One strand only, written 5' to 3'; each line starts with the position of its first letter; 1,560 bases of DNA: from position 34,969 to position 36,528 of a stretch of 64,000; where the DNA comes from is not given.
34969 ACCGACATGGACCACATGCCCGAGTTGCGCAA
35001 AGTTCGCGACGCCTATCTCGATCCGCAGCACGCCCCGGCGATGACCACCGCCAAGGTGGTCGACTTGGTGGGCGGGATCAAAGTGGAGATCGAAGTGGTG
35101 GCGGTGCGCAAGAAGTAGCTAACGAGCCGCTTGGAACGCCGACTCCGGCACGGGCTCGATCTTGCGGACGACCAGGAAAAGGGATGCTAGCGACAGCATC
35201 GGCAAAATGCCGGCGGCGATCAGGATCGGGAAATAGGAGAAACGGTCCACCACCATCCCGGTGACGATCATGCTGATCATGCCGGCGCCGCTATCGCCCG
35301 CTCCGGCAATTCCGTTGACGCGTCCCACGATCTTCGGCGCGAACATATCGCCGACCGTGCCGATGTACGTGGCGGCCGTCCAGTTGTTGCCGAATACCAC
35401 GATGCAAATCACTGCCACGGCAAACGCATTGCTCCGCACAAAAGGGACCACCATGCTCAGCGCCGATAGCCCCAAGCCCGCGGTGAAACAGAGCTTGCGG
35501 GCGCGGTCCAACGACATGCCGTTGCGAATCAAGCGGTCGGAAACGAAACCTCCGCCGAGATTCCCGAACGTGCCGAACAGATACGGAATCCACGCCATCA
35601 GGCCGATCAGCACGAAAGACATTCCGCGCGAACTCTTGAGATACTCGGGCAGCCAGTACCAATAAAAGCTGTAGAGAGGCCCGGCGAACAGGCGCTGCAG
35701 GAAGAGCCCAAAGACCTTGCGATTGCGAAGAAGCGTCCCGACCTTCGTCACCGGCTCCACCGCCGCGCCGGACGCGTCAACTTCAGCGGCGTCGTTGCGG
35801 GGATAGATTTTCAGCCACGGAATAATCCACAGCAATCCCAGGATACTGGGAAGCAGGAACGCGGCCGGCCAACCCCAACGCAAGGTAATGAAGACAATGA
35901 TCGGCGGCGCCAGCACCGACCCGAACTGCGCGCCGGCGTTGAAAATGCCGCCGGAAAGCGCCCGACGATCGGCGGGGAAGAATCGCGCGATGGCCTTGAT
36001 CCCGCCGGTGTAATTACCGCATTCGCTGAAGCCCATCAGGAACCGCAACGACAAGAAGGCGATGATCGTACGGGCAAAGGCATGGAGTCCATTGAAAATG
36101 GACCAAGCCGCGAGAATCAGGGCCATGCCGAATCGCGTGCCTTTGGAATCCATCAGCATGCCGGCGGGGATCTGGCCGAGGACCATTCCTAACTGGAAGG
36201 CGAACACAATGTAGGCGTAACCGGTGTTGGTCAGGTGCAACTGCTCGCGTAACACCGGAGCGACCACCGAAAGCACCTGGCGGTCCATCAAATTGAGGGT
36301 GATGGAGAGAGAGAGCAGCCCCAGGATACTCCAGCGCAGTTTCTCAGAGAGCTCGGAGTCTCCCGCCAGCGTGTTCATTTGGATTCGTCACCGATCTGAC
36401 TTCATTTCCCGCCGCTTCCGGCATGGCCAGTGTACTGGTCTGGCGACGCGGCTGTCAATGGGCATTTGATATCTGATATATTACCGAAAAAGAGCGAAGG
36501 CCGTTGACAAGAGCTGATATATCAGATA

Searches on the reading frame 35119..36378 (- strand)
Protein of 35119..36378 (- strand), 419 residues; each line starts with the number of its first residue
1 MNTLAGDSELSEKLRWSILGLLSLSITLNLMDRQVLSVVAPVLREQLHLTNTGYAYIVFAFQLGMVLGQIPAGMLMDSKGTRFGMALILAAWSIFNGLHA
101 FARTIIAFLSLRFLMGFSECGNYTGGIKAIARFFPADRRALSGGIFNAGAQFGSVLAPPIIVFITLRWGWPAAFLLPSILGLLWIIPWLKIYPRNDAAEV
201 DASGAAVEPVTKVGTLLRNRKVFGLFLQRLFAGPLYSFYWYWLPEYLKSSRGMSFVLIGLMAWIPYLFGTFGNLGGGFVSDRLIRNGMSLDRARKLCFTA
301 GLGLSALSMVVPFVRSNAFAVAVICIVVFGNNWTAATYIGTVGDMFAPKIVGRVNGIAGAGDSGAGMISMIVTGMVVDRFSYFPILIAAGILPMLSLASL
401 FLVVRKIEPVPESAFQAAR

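Call 5: search_protein_families(library=pfam, proteins=[window:35119-36378:-], max_evalue=0.01)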
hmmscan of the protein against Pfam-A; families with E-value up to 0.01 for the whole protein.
window:35119-36378:- (419 aa): 1 family
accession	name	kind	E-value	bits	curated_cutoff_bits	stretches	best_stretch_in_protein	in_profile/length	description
PF07690.21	MFS_1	-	1.2e-49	169.6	33.4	2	22-285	1-267/347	Major Facilitator Superfamily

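Call 71: search_protein_families(library=ncbifam, proteins=[window:35119-36378:-], max_evalue=0.00001)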
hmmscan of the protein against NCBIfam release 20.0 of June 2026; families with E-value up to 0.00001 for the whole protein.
window:35119-36378:- (419 aa): 12 families
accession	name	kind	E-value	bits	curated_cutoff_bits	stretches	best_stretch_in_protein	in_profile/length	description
TIGR00893.1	2A0114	subfamily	1.2e-62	212.1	395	1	25-403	2-398/399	D-galactonate transporter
TIGR00881.1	2A0104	subfamily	5.8e-28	98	407.75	1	30-384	8-377/379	phosphoglycerate transporter protein PgtP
TIGR00894.1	2A0114euk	subfamily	1.4e-18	66.7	626.45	2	56-190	80-217/465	Na(+)-dependent inorganic phosphate cotransporter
TIGR00886.1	2A0108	subfamily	1.4e-12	47.4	311.7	1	35-329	19-330/368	NarK family nitrate/nitrite MFS transporter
TIGR00895.1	2A0115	subfamily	2.5e-12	46.4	418.55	1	11-187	11-187/398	aromatic acid/H+ symport family MFS transporter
TIGR00891.1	2A0112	subfamily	1.7e-10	40.5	552.9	1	34-220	29-215/405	sialate:H+ symport family MFS transporter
TIGR00890.1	2A0111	subfamily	7.5e-10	38.3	374.85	1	32-398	18-376/377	oxalate/formate antiport family MFS transporter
NF008661.1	PRK11663.1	subfamily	8.3e-09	34.9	564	1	16-183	29-196/439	MFS transporter family glucose-6-phosphate receptor UhpC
TIGR00880.1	2_A_01_02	superfamily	2e-07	31.2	131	1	58-186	4-132/141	multidrug resistance protein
NF008586.0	PRK11551.1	equivalog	2.5e-07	30.1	410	1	24-330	22-324/406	3-(3-hydroxy-phenyl)propionate transporter MhpT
TIGR02332.1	HpaX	equivalog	3.2e-07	29.9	615.4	1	22-178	13-175/412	4-hydroxyphenylacetate permease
NF053517.1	HbztTptrPcaK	equivalog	1.7e-06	27.3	770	1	13-194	15-196/437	4-hydroxybenzoate transporter PcaK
